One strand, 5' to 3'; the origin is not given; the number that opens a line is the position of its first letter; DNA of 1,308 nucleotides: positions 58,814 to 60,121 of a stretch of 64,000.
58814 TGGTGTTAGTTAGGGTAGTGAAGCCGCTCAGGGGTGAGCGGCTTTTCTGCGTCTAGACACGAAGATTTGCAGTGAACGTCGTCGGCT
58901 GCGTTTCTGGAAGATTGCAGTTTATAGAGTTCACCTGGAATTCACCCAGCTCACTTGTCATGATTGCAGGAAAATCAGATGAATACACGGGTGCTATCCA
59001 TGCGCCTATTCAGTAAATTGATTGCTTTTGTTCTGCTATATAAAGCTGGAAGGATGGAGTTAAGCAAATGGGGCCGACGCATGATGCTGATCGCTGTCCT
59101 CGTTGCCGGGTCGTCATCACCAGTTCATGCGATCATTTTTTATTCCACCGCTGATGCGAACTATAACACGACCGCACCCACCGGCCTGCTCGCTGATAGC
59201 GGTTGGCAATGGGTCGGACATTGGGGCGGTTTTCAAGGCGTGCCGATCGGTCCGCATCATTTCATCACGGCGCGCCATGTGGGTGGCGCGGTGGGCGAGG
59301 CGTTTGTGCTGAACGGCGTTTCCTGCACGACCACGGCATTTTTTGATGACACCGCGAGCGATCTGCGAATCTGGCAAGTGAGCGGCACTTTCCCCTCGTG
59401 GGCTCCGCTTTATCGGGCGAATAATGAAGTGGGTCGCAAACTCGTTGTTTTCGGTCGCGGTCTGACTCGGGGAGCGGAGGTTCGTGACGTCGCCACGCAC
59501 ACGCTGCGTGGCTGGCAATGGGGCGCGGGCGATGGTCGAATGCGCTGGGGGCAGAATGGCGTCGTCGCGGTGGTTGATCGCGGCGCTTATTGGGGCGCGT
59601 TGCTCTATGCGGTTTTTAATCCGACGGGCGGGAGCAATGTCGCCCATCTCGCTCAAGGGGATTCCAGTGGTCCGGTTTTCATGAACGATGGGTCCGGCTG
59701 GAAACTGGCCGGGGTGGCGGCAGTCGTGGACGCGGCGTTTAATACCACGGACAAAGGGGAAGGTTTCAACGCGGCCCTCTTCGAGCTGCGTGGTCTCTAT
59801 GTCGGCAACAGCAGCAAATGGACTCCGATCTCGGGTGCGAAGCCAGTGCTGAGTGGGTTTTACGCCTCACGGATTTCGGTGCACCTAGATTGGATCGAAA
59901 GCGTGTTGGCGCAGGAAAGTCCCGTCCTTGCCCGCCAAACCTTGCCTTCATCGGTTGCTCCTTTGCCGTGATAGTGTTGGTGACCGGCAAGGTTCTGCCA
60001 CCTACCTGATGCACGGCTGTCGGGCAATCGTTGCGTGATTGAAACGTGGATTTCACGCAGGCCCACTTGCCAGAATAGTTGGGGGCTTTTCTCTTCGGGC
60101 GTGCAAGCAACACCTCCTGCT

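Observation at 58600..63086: Paired secreted trypsin-like proteases linked to a minimal exosortase-family protein and a membrane partner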

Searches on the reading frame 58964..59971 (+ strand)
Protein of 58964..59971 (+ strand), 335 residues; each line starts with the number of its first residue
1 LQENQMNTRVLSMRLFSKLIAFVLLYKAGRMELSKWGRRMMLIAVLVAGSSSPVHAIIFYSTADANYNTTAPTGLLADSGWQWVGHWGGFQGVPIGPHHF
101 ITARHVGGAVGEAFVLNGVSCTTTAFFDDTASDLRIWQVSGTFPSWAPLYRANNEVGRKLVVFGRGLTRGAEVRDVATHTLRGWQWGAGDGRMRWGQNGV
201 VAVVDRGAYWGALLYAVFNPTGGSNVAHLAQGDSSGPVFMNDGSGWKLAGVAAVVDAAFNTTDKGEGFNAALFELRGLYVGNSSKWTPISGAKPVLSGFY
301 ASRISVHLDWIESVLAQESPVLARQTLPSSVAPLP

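Call 3: search_protein_families(library=ncbifam, proteins=[window:58964-59971:+], max_evalue=1)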
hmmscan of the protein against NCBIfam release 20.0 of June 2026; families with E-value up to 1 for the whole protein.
window:58964-59971:+ (335 aa): 0 families

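Call 4: search_protein_families(library=pfam, proteins=[window:58964-59971:+], max_evalue=1)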
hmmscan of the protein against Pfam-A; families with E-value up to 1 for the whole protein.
window:58964-59971:+ (335 aa): 0 families

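Call 7: search_solved_structures(query=window:58964-59971:+, max_evalue=10, show_alignments=2)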
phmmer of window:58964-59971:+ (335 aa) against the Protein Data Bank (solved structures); distinct sequences matched with E-value up to 10: 10.
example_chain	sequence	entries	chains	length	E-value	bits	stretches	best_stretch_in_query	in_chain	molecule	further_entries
2jet_C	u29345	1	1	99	0.031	16.8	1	200-264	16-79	CHYMOTRYPSINOGEN B CHAIN C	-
1c1m_A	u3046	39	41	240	0.047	16.3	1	202-263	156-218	PROTEIN (PORCINE ELASTASE) | PROTEIN (ELASTASE) | ELASTASE 1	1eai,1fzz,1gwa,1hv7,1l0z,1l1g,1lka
1kdq_B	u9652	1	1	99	0.054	16.1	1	200-256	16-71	CHYMOTRYPSIN B, C CHAIN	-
8b04_A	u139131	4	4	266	0.065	15.8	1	202-257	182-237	Chymotrypsin-like elastase family member 1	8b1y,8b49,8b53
1afq_C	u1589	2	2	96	0.066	15.8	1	207-265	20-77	BOVINE GAMMA-CHYMOTRYPSIN | Chymotrypsinogen A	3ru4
1ab9_C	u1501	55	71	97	0.067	15.8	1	207-265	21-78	GAMMA-CHYMOTRYPSIN | BOVINE CHYMOTRYPSIN | ALPHA-CHYMOTRYPSIN A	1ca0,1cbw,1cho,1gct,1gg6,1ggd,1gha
1hax_B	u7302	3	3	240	0.089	15.3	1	202-262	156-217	ELASTASE 1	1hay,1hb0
1b0e_A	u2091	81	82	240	0.1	15.2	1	202-264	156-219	PROTEIN (ELASTASE) | Chymotrypsin-like elastase family member 1 | ELASTASE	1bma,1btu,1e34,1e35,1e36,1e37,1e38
1pyt_D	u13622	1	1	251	2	10.9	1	203-255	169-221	CHYMOTRYPSINOGEN C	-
1bru_P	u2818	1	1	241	5.3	9.5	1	192-253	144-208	ELASTASE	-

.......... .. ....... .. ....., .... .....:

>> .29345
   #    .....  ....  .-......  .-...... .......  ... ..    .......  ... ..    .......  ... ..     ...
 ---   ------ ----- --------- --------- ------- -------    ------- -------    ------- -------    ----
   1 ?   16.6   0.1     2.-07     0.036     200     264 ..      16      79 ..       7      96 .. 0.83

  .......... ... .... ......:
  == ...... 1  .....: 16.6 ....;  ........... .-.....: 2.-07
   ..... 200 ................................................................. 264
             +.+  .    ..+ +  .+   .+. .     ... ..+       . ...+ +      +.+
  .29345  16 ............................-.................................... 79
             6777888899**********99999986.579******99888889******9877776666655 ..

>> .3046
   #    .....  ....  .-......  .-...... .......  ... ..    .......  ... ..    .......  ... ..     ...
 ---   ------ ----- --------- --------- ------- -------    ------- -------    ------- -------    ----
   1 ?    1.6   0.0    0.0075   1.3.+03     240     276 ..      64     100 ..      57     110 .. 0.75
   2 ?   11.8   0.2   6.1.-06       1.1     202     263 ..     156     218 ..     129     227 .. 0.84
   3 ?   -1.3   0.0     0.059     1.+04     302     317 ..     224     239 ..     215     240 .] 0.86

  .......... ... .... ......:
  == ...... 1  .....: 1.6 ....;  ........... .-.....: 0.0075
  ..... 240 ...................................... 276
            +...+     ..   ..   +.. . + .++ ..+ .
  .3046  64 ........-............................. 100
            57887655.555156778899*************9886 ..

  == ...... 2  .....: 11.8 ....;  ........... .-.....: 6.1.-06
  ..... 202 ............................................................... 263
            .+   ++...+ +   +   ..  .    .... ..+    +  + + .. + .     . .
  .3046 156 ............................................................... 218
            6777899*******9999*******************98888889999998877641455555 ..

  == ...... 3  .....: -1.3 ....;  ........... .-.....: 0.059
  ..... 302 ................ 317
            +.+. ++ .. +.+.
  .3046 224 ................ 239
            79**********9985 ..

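Call 8: find_homologous_proteins(query=window:58964-59971:+, max_evalue=0.001)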
Query window:58964-59971:+ (335 aa): 784 proteins with E <= 0.001 among 7418 candidates; the best 120 are listed.
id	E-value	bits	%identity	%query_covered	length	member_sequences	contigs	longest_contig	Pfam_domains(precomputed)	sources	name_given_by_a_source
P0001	2.5e-218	742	99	99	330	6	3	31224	-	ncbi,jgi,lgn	-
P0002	8.9e-161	553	79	92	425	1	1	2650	-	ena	-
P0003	1.9e-148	512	71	96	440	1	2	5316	-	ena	-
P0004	1.3e-142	493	76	87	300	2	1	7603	-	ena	-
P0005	1.8e-136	473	70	89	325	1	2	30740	-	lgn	-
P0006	2.5e-135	469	71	87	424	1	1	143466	-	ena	-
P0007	5.6e-135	468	75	82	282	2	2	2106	-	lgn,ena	-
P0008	1.6e-134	467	70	87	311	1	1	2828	-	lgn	-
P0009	1.1e-133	464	75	79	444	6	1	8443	-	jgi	-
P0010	3.9e-128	446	67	85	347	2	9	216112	-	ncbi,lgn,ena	-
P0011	6.2e-128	445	71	81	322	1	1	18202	-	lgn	-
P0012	6.6e-128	445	73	79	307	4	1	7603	-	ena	-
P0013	1.9e-126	440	72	80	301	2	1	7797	-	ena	-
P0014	3.1e-126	439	68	84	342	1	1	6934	-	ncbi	-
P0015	5.7e-126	439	68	86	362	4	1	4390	-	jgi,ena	-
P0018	2.4e-124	433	66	90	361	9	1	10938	-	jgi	-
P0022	3.7e-123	429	64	88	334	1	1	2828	-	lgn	-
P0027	2.3e-121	423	66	84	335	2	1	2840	-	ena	-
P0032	1.0e-119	418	69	79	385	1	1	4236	-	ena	-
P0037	3.3e-118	413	64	85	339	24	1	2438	-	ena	-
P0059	9.9e-110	385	65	79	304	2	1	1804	-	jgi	jgi:hypothetical protein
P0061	2.6e-109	384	66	79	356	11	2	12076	-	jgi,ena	jgi:hypothetical protein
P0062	3.6e-109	383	64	81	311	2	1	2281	-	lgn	-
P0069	1.5e-107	378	66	77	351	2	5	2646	-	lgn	-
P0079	1.4e-104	368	61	82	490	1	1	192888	PF18887.6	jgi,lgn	jgi:hypothetical protein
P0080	1.4e-104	368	59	86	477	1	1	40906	PF18887.6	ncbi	-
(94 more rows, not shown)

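Call 15: find_encoding_contigs(protein=P0018, flank=10000, max_places=4)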
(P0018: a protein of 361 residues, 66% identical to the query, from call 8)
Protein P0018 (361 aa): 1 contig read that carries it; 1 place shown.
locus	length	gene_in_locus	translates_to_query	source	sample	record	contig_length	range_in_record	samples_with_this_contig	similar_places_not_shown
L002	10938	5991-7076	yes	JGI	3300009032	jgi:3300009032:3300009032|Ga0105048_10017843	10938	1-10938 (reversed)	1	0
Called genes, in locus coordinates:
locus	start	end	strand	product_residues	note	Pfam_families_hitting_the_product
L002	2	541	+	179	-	?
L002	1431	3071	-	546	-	PF00920:ILVD_EDD_N, PF24877:ILV_EDD_C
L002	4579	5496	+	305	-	-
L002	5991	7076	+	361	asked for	-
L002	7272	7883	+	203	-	PF09721:Exosortase_EpsH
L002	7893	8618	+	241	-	-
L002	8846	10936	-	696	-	?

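Call 16: find_encoding_contigs(protein=P0001, flank=10000, max_places=4)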
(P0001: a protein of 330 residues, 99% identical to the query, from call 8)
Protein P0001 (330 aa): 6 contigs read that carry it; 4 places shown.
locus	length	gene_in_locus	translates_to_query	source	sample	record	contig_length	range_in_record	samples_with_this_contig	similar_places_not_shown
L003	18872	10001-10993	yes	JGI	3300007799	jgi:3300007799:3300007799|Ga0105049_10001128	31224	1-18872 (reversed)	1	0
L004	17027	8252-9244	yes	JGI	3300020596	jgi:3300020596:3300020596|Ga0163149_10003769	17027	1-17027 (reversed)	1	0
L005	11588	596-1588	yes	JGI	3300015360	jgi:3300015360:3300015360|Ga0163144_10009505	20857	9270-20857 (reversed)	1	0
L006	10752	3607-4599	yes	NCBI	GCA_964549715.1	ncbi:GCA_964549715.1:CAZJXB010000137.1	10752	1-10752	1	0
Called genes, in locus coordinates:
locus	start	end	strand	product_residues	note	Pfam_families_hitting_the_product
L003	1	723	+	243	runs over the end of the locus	PF20772:TACO1_YebC_N, PF01709:Transcrip_reg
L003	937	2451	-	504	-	PF02446:Glyco_hydro_77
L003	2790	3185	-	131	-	PF00072:Response_reg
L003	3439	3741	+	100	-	-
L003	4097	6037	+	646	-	PF00989:PAS (faint), PF08447:PAS_3, PF13426:PAS_9 (faint), PF08448:PAS_4, PF00512:HisKA, PF02518:HATPase_c, PF00072:Response_reg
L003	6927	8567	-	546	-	PF00920:ILVD_EDD_N, PF24877:ILV_EDD_C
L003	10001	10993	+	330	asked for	-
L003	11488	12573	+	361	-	-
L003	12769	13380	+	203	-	PF09721:Exosortase_EpsH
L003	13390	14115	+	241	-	-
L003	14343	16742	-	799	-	-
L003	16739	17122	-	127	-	-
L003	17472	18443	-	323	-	PF01464:SLT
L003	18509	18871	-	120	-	?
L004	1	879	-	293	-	?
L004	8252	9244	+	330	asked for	-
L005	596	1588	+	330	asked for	-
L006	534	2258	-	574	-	PF00920:ILVD_EDD_N, PF24877:ILV_EDD_C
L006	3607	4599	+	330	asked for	-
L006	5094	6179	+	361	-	-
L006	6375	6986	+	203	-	PF09721:Exosortase_EpsH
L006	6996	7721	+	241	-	-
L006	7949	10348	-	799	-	-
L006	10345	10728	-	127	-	-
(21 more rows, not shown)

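Call 21: find_related_loci(query=A1, collection=genome_contigs, flank=10000)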
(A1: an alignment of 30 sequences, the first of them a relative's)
Query A1 (330 aa) in genome_contigs; peptide patterns used: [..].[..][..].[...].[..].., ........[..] (x = any residue, [..] = any of these).
99 stretches matched a pattern; 71 encode a relative of the query (tblastn E <= 1e-3); 71 distinct loci.
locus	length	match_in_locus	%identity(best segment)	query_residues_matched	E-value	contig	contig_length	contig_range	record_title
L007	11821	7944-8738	74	47-311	8e-134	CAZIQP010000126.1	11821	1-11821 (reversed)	MAG TPA_asm: uncultured Opitutaceae bacterium isolate binchicken_co50_281 genome assembly, contig: NODE_6638_length_1182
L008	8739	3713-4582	67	33-317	1e-129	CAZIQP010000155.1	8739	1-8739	MAG TPA_asm: uncultured Opitutaceae bacterium isolate binchicken_co50_281 genome assembly, contig: NODE_10603_length_873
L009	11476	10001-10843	68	45-323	1e-125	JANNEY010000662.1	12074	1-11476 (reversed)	MAG: Opitutaceae bacterium isolate OTE_75_metabat_356 OTE_75_k141_2146712, whole genome shotgun sequence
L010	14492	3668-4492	67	37-315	3e-121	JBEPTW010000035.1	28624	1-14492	MAG: Verrucomicrobiota bacterium isolate 22E.concoct.012 NODE_1365_length_28624_cov_11.044629, whole genome shotgun sequ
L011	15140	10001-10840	66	33-312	4e-121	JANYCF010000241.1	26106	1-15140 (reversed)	MAG: Opitutaceae bacterium isolate 336R_metabinner_126 336R_k141_56015, whole genome shotgun sequence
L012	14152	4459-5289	66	50-325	2e-119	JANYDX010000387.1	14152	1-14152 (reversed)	MAG: Verrucomicrobia bacterium isolate 336R_metabinner_92 336R_k141_561923, whole genome shotgun sequence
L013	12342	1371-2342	58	3-315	7e-119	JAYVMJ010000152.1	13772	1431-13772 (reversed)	MAG: Verrucomicrobiota bacterium isolate GL61_DN_concoct_121_sub GL61_DN_concoct_121_sub_151, whole genome shotgun seque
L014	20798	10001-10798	64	47-314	3e-113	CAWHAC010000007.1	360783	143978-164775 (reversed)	MAG: uncultured Verrucomicrobiae bacterium isolate MFD01689.bin.2.27 genome assembly, contig: contig_30557, whole genome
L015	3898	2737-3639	58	10-309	4e-112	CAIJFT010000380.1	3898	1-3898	MAG: uncultured Opitutae bacterium isolate Ki3-D2_bin-2221 genome assembly, contig: bin-2221:380/469, whole genome shotg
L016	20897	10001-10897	60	34-329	2e-110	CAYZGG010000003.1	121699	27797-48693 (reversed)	MAG TPA_asm: uncultured Opitutaceae bacterium isolate binchicken_co54_433 genome assembly, contig: NODE_151_length_12169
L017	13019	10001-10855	59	35-322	2e-108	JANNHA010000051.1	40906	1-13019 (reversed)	MAG: Verrucomicrobiota bacterium isolate SOY_6_C_metabat_335 SOY_6_C_k141_242405, whole genome shotgun sequence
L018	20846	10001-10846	59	34-314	3e-104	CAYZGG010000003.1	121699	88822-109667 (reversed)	MAG TPA_asm: uncultured Opitutaceae bacterium isolate binchicken_co54_433 genome assembly, contig: NODE_151_length_12169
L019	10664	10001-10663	69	48-268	4e-103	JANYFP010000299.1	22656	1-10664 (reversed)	MAG: Verrucomicrobia bacterium isolate 339R_metabinner_60 339R_k141_892928, whole genome shotgun sequence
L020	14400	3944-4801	57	36-328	7e-103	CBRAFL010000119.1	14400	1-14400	MAG TPA_asm: uncultured bacterium isolate SRR11839386_binner123_Refined_37 genome assembly, contig: ERZ27397408.1425, wh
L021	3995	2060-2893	60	32-313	7e-101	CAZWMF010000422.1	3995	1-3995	MAG TPA_asm: uncultured Opitutaceae bacterium isolate binchicken_co162_22 genome assembly, contig: NODE_69279_length_399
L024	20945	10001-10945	54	1-313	2e-94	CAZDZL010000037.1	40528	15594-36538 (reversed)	MAG TPA_asm: uncultured Opitutaceae bacterium isolate binchicken_co54_17 genome assembly, contig: NODE_1643_length_40528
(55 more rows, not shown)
